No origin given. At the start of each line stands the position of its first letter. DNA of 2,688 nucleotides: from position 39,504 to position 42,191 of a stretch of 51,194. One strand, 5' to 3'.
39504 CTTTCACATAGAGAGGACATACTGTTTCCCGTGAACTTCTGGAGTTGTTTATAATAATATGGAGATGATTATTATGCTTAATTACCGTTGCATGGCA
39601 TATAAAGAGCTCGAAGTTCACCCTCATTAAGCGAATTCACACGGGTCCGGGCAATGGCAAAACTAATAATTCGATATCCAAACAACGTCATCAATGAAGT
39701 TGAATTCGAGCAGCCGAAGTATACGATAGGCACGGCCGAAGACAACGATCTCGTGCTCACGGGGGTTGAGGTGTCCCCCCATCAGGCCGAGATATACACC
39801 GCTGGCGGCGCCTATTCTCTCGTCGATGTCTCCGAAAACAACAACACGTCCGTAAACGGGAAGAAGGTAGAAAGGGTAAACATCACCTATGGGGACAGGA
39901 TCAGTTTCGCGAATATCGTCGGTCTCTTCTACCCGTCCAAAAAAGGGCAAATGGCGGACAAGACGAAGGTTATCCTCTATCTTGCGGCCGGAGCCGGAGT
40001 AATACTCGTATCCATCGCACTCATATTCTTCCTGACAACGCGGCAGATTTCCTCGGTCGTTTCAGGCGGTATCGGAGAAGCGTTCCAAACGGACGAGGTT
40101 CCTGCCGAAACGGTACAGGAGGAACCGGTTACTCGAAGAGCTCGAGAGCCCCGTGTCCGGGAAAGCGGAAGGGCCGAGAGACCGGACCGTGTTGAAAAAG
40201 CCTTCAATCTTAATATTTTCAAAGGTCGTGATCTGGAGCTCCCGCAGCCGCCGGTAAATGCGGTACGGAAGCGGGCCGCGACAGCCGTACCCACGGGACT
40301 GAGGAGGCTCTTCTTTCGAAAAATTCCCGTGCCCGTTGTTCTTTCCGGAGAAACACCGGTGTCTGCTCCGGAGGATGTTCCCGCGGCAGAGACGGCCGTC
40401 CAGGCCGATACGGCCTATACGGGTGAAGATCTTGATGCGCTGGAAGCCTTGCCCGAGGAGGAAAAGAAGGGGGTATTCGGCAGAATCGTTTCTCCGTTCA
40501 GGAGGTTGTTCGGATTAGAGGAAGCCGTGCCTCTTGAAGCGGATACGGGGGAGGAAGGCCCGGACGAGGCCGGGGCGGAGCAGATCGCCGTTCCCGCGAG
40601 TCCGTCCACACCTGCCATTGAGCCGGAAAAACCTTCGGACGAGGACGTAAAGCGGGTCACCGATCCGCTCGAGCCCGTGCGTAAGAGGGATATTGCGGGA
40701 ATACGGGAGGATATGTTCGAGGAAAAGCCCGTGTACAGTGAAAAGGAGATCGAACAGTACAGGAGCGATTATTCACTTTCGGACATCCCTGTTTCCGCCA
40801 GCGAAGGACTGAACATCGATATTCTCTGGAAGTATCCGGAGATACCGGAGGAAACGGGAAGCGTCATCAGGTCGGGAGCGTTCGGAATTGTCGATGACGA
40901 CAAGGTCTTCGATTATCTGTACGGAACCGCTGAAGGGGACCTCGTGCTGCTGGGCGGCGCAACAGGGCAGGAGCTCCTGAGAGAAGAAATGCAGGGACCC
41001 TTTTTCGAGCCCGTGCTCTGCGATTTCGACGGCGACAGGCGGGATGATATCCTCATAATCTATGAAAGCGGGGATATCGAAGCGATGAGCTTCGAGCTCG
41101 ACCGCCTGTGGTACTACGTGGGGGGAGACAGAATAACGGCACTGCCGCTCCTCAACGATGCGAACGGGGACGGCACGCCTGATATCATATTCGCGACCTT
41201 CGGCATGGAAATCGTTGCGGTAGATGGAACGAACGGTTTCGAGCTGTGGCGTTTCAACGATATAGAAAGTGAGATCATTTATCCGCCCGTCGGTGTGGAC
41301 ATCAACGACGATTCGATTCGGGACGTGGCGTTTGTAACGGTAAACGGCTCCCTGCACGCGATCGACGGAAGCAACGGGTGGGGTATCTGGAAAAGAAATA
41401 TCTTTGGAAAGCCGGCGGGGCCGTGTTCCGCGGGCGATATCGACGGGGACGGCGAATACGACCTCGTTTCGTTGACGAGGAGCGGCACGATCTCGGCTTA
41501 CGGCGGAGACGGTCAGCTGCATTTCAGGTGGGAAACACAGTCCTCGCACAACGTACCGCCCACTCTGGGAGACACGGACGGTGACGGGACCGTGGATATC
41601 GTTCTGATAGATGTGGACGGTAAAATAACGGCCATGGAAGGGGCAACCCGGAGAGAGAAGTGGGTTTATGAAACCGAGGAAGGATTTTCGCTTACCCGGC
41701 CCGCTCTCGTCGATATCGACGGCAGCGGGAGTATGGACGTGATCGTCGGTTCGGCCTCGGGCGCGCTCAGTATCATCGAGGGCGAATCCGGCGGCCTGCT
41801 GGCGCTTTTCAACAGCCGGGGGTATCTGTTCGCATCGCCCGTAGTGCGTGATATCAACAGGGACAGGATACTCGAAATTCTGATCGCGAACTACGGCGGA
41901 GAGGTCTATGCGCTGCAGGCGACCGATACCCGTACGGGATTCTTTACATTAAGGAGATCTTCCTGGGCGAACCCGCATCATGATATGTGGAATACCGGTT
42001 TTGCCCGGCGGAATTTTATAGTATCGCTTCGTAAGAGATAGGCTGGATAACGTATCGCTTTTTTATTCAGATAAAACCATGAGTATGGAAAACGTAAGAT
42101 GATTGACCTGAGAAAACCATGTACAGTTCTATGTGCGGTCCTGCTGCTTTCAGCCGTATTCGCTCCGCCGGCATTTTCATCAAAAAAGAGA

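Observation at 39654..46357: Three-gene envelope cluster in which both signalling domains appear catalytically dead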

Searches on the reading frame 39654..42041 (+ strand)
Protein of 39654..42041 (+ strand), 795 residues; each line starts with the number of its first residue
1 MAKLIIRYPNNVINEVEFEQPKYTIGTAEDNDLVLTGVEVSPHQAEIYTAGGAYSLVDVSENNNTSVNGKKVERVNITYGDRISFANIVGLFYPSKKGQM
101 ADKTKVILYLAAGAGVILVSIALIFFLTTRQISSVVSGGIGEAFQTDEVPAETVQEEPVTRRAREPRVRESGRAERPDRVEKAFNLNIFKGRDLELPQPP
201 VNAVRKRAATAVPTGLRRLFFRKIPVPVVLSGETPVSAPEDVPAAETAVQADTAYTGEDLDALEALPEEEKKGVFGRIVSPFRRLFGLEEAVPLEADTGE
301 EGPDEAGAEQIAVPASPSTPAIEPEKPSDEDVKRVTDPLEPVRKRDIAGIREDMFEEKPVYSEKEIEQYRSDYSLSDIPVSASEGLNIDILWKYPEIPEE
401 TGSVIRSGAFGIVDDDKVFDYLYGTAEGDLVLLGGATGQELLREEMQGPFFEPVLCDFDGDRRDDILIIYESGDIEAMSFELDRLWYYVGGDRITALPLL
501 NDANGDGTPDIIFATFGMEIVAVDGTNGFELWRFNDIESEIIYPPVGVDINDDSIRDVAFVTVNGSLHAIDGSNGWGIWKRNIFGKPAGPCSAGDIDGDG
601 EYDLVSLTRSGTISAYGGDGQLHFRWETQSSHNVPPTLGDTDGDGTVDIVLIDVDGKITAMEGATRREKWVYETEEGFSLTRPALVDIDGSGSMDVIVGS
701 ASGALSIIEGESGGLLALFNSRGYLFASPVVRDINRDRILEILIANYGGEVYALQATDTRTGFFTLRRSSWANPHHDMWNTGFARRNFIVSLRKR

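Call 6: search_protein_families(library=pfam, proteins=[window:39654-42041:+], max_evalue=1)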
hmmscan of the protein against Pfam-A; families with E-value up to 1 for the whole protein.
window:39654-42041:+ (795 aa): 9 families
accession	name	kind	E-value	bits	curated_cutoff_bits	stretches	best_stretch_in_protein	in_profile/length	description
PF13517.12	FG-GAP_3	-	3.7e-15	56.7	26.9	4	595-650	1-60/61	FG-GAP-like repeat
PF13360.13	PQQ_2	-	1.1e-12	48.6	27.6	2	564-755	2-185/233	Outer membrane protein assembly factor BamB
PF00498.31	FHA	-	1.8e-12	48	20.7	1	23-85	1-66/67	FHA domain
PF13570.13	Beta-prop_ACSF4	-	6.7e-10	39.3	133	1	485-733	84-312/329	Beta-alanine-activating enzyme, beta-propeller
PF16697.10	Yop-YscD_cpl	-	7.6e-10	39.4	33.2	1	15-86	11-84/94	Inner membrane component of T3SS, cytoplasmic domain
PF25292.1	Beta-prop_CGLA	-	8e-07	29.3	26.8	1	731-757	36-62/316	Lambda-carrageenase beta-propeller domain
PF01839.29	FG-GAP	-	3.8e-06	27.1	22.1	1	592-605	6-19/37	FG-GAP repeat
PF23727.1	Beta-prop_FAM234A_B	-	3.5e-05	23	26.4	1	520-612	54-152/467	FAM234A/B beta-propeller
PF14783.12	BBS2_Mid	-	0.0072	16.9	27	0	656-706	60-106/108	Ciliary BBSome complex subunit 2, middle region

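Call 7: search_protein_families(library=ncbifam, proteins=[window:39654-42041:+], max_evalue=1)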
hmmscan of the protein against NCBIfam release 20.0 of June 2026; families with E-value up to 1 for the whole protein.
window:39654-42041:+ (795 aa): 13 families
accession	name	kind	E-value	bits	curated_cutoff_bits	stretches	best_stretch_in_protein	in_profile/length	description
TIGR03300.1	assembly_YfgL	equivalog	2.8e-08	32.9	285.2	3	560-715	70-212/377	outer membrane protein assembly factor BamB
TIGR03354.1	VI_FHA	hypoth_equivalog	8.3e-07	29.2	120.25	1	15-84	18-93/420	type VI secretion system-associated FHA domain protein TagH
NF053615.1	SerThrKinAfsKStmc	equivalog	1.2e-06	27.5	1300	1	511-733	533-744/809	protein serine/threonine kinase AfsK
NF052323.1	T9SSA_dep_M6i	equivalog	2e-06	26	600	1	647-760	754-873/1043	T9SS-dependent M6-like inactivated metalloprotease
NF041660.2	oxygluDhInhib_OdhI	equivalog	3.9e-06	26.8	200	1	3-85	38-120/130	oxoglutarate dehydrogenase inhibitor Odhl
NF049868.1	FhaB_Rv0019c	equivalog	0.00012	22.1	125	1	14-77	79-143/158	FHA domain-containing protein FhaB/FipA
NF008351.0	PRK11138.1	equivalog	0.00061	18.4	423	1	648-733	296-376/394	outer membrane protein assembly factor BamB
NF033760.1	gliding_GltG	equivalog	0.001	17.7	650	1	49-89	53-93/650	adventurous gliding motility protein GltG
NF052573.1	HisKinEspAMyxo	equivalog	0.01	13.9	1400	1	17-102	42-127/755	serine histidine kinase EspA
NF012208.0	SDR_dihy_bifunc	exception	0.012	15.2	325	1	76-162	118-199/233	bifunctional dihydropteridine reductase/dihydrofolate reductase TmpR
TIGR03075.1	PQQ_enz_alc_DH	subfamily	0.027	13.1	480.05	1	515-586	77-151/530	PQQ-dependent dehydrogenase, methanol/ethanol family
NF038157.1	lanti_ALQxL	domain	0.092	13.1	19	1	259-270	4-15/17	ALQxL family class IV lanthipeptide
TIGR04534.2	ELWxxDGT_rpt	domain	0.094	12.8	65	1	522-535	7-20/47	ELWxxDGT repeat protein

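Call 17: find_homologous_proteins(query=window:39654-42038:+)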
Query window:39654-42038:+ (795 aa): 35 proteins with E <= 0.001 among 8000 candidates.
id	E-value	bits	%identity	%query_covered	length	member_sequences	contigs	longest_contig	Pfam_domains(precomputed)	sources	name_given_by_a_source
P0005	0.0e+0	1766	98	100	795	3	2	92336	PF01839.30,PF13360.14,PF25292.1,PF00498.32,PF13517.13,PF13570.14,PF16697.11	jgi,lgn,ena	-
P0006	8.0e-244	830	48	99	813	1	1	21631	PF01011.29,PF23727.2,PF13360.14,PF25292.1,PF00498.32,PF13517.13,PF14783.13,PF13570.14,PF16697.11,PF23743.2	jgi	-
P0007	1.3e-233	796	47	100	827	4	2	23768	PF13360.14,PF25292.1,PF00498.32,PF13517.13,PF14783.13,PF13570.14,PF16697.11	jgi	-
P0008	2.3e-230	785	47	99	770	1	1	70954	PF01011.29,PF23727.2,PF13360.14,PF25292.1,PF00498.32,PF13517.13,PF13570.14,PF16697.11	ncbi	-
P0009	1.3e-228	780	46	99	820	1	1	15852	PF01839.30,PF13360.14,PF25292.1,PF00498.32,PF13517.13,PF13570.14,PF16697.11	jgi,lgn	jgi:hypothetical protein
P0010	4.7e-228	778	46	99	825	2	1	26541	PF01839.30,PF13360.14,PF25292.1,PF00498.32,PF13517.13,PF14783.13,PF13570.14,PF16697.11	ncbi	ncbi:MAG: FG-GAP-like repeat-containing protein [Spirochaetota bacterium]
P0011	1.0e-224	767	47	99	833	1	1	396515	PF01839.30,PF01011.29,PF13360.14,PF25292.1,PF00498.32,PF13517.13,PF14783.13,PF13570.14,PF16697.11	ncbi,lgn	-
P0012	1.7e-223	763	45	99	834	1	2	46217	PF01839.30,PF01011.29,PF13360.14,PF25292.1,PF00498.32,PF13517.13,PF13570.14,PF16697.11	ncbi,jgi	-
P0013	6.9e-220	751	45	99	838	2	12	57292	PF01839.30,PF01011.29,PF13360.14,PF25292.1,PF00498.32,PF13517.13,PF13570.14,PF16697.11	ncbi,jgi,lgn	-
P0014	3.4e-219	748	45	99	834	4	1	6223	PF23727.2,PF13360.14,PF25292.1,PF00498.32,PF13517.13,PF13570.14,PF16697.11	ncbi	-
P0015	3.4e-215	735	44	99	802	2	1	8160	PF13360.14,PF25292.1,PF00498.32,PF13517.13,PF13570.14,PF16697.11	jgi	jgi:outer membrane protein assembly factor BamB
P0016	1.9e-207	709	43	99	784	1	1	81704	PF23727.2,PF13360.14,PF25292.1,PF00498.32,PF13517.13,PF13570.14,PF16697.11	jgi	-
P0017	8.7e-207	707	43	100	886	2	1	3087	PF01839.30,PF01011.29,PF13360.14,PF25292.1,PF00498.32,PF13517.13,PF13570.14,PF16697.11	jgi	jgi:outer membrane protein assembly factor BamB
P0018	1.8e-205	703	44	99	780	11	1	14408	PF01839.30,PF13360.14,PF25292.1,PF00498.32,PF13517.13,PF14783.13,PF13570.14,PF16697.11,PF23743.2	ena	-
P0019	9.5e-202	691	43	100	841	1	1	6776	PF01839.30,PF13360.14,PF25292.1,PF00498.32,PF13517.13,PF13570.14,PF16697.11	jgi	jgi:outer membrane protein assembly factor BamB/pSer/pThr/pTyr-binding forkhead associated (FHA) pro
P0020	1.7e-201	690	43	100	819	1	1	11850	PF01839.30,PF13360.14,PF25292.1,PF00498.32,PF13517.13,PF13570.14,PF16697.11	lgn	-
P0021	5.2e-199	682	42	99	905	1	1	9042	PF13360.14,PF25292.1,PF00498.32,PF13517.13,PF13570.14,PF16697.11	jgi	jgi:outer membrane protein assembly factor BamB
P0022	4.2e-198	679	42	99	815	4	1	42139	PF23727.2,PF13360.14,PF25292.1,PF00498.32,PF13517.13,PF14783.13,PF13570.14,PF16697.11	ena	-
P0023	4.0e-197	675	42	99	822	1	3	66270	PF01839.30,PF01011.29,PF23727.2,PF13360.14,PF25292.1,PF00498.32,PF13517.13,PF14783.13,PF13570.14,PF16697.11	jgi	-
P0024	2.2e-195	670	41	99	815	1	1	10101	PF13360.14,PF25292.1,PF00498.32,PF13517.13,PF13570.14,PF16697.11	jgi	jgi:outer membrane protein assembly factor BamB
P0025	3.3e-194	666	43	99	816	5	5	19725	PF13360.14,PF25292.1,PF00498.32,PF13517.13,PF13570.14,PF16697.11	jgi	jgi:outer membrane protein assembly factor BamB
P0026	2.3e-188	646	41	99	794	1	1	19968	PF01839.30,PF13360.14,PF25292.1,PF00498.32,PF13517.13,PF14783.13,PF13570.14,PF16697.11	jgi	jgi:outer membrane protein assembly factor BamB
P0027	2.6e-186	640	41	99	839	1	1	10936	PF01011.29,PF13360.14,PF25292.1,PF00498.32,PF13517.13,PF13570.14,PF16697.11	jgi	jgi:outer membrane protein assembly factor BamB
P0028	1.9e-185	637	42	99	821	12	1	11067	PF13360.14,PF25292.1,PF00498.32,PF13517.13,PF13570.14,PF16697.11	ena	-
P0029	1.6e-179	617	41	99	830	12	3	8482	PF01839.30,PF13360.14,PF25292.1,PF00498.32,PF13517.13,PF13570.14,PF16697.11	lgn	-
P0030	4.4e-173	596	39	99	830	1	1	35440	PF01839.30,PF23727.2,PF13360.14,PF25292.1,PF00498.32,PF13517.13,PF13570.14,PF16697.11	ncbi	-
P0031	2.0e-171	590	41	99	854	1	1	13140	PF01839.30,PF13360.14,PF25292.1,PF00498.32,PF13517.13,PF13570.14,PF16697.11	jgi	jgi:hypothetical protein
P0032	7.4e-171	589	44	87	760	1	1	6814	PF01839.30,PF13360.14,PF25292.1,PF00498.32,PF13517.13,PF16697.11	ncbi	ncbi:MAG: PQQ-binding-like beta-propeller repeat protein, partial [Spirochaetota bacterium]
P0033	2.2e-170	587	40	99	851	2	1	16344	PF13360.14,PF25292.1,PF00498.32,PF13517.13,PF13570.14,PF16697.11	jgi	jgi:predicted component of type VI protein secretion system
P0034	1.5e-169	584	38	99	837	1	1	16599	PF01839.30,PF13360.14,PF25292.1,PF00498.32,PF13517.13,PF13570.14,PF16697.11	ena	-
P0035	4.1e-165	570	37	99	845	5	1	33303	PF01839.30,PF23727.2,PF13360.14,PF25292.1,PF00498.32,PF13517.13,PF14783.13,PF13570.14,PF16697.11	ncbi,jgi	-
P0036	1.2e-155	538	34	100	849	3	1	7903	PF13360.14,PF25292.1,PF00498.32,PF13517.13,PF14783.13,PF13570.14,PF16697.11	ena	-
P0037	1.2e-111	393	39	68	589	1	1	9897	PF00498.32,PF16697.11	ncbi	ncbi:MAG: FHA domain-containing protein, partial [Spirochaetota bacterium]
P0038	6.0e-66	242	52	29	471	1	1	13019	PF00498.32,PF16697.11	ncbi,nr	ncbi:MAG TPA: FHA domain-containing protein, partial [Spirochaetes bacterium]|nr:FHA domain-containi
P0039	7.2e-4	36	35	12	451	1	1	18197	PF00498.32,PF16697.11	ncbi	-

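Call 18: find_encoding_contigs(protein=P0011, flank=10000, max_places=2)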
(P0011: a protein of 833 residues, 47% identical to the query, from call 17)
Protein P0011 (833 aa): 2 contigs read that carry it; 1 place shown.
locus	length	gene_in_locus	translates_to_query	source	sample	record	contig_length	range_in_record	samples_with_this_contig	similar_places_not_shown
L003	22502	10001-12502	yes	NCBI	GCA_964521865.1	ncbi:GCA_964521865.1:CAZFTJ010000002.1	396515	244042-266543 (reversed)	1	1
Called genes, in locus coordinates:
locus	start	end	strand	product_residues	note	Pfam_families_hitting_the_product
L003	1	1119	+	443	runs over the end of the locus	-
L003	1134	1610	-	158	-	-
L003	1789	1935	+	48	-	-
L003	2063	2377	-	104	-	-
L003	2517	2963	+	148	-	PF00472:RF-1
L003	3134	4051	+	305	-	PF13292:DXP_synthase_N (weak), PF00456:Transketolase_N, PF00676:E1_dh (weak)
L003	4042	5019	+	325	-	PF02779:Transket_pyr, PF17147:PFOR_II (faint), PF02780:Transketolase_C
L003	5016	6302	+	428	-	PF21135:DRL_cat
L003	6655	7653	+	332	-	PF00294:PfkB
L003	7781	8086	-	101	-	PF05437:AzlD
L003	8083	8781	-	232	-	PF03591:AzlC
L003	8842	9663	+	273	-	PF18912:DZR_2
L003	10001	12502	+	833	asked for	PF00498:FHA, PF16697:Yop-YscD_cpl, PF01839:FG-GAP (faint), PF13360:PQQ_2 (weak), PF01011:PQQ (faint), PF13570:Beta-prop_ACSF4, PF14783:BBS2_Mid (faint), PF13517:FG-GAP_3 (weak), +1 more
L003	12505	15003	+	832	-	PF00041:fn3 (faint), PF13620:CarboxypepD_reg, PF13715:CarbopepD_reg_2, PF17210:SdrD_B (weak), PF05048:NosD (weak), PF13229:Beta_helix, PF05048:NosD, PF13229:Beta_helix, +2 more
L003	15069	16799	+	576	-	-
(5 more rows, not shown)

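Call 19: find_encoding_contigs(protein=P0035, flank=10000, max_places=2)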
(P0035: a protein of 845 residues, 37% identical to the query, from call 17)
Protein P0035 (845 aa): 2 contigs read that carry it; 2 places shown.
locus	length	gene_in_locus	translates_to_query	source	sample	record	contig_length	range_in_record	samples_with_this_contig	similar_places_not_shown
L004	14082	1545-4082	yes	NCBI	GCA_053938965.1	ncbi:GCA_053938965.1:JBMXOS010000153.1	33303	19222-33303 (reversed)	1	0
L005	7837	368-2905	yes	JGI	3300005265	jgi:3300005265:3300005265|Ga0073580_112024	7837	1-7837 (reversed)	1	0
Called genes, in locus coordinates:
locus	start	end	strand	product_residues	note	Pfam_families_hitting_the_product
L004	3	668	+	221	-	?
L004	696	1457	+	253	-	PF18912:DZR_2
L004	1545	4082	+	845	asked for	PF00498:FHA, PF16697:Yop-YscD_cpl, PF23727:Beta-prop_FAM234A_B (faint), PF13517:FG-GAP_3 (faint), PF14783:BBS2_Mid (faint), PF13570:Beta-prop_ACSF4 (weak), PF13360:PQQ_2 (weak), PF13570:Beta-prop_ACSF4 (weak), +2 more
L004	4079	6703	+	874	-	PF13620:CarboxypepD_reg, PF17210:SdrD_B (weak), PF00041:fn3 (faint), PF13229:Beta_helix, PF05048:NosD, PF13229:Beta_helix (weak)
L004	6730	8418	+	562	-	-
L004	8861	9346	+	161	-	PF02576:RimP_N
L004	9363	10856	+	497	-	PF08529:NusA_N, PF13184:KH_NusA_1st, PF07650:KH_2 (weak), PF26594:KH_NusA_2nd, PF14520:HHH_5 (weak), PF13248:Zn_ribbon_3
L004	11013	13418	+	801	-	PF04760:IF2_N, PF00009:GTP_EFTU, PF00071:Ras (weak), PF01926:MMR_HSR1, PF22042:EF-G_D2, PF11987:IF-2, PF03144:GTP_EFTU_D2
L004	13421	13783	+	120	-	PF02033:RBFA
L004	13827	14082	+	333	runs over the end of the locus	PF01368:DHH, PF02272:DHHA1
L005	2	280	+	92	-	?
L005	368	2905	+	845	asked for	PF00498:FHA, PF16697:Yop-YscD_cpl, PF23727:Beta-prop_FAM234A_B (faint), PF13517:FG-GAP_3 (faint), PF14783:BBS2_Mid (faint), PF13570:Beta-prop_ACSF4 (weak), PF13360:PQQ_2 (weak), PF13570:Beta-prop_ACSF4 (weak), +2 more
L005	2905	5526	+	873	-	PF13620:CarboxypepD_reg, PF17210:SdrD_B (weak), PF00041:fn3 (faint), PF13229:Beta_helix, PF05048:NosD, PF13229:Beta_helix (weak)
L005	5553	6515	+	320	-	-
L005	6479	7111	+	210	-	-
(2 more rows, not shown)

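Call 20: find_encoding_contigs(protein=P0016, flank=10000, max_places=2)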
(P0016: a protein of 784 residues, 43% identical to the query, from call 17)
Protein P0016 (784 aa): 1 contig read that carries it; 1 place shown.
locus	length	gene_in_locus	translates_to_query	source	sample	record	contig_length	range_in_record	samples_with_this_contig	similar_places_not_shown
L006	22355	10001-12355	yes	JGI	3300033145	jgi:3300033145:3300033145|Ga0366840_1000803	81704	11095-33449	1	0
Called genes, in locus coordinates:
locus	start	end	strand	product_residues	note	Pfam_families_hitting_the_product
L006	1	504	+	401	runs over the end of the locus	PF00817:IMS, PF21999:IMS_HHH_1 (faint), PF11799:IMS_C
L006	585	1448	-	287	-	PF00892:EamA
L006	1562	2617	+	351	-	PF01208:URO-D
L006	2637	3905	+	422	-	PF09861:Lar_N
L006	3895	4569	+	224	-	PF04493:Endonuclease_5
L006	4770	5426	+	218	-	PF00149:Metallophos, PF12850:Metallophos_2, PF14582:Metallophos_3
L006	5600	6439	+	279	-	PF00795:CN_hydrolase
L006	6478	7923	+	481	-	PF10509:GalKase_gal_bdg (weak), PF08544:GHMP_kinases_C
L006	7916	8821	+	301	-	PF00483:NTP_transferase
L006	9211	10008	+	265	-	PF18912:DZR_2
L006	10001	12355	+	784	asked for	PF00498:FHA, PF16697:Yop-YscD_cpl, PF23727:Beta-prop_FAM234A_B (faint), PF13360:PQQ_2 (weak), PF13570:Beta-prop_ACSF4, PF13517:FG-GAP_3 (faint), PF13570:Beta-prop_ACSF4, PF25292:Beta-prop_CGLA (faint)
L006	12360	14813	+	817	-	PF00041:fn3 (faint), PF13620:CarboxypepD_reg, PF13715:CarbopepD_reg_2, PF17210:SdrD_B, PF17802:SpaA (faint), PF13229:Beta_helix, PF05048:NosD, PF13229:Beta_helix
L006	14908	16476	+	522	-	-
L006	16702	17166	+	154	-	PF02576:RimP_N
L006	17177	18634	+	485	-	PF08529:NusA_N, PF00575:S1 (weak), PF13184:KH_NusA_1st, PF26594:KH_NusA_2nd, PF14520:HHH_5 (weak), PF13248:Zn_ribbon_3 (weak)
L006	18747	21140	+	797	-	PF04760:IF2_N, PF00009:GTP_EFTU, PF00025:Arf (weak), PF00071:Ras (weak), PF01926:MMR_HSR1, PF22042:EF-G_D2, PF11987:IF-2, PF03144:GTP_EFTU_D2, +1 more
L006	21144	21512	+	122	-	PF02033:RBFA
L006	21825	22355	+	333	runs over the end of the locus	PF01368:DHH, PF02272:DHHA1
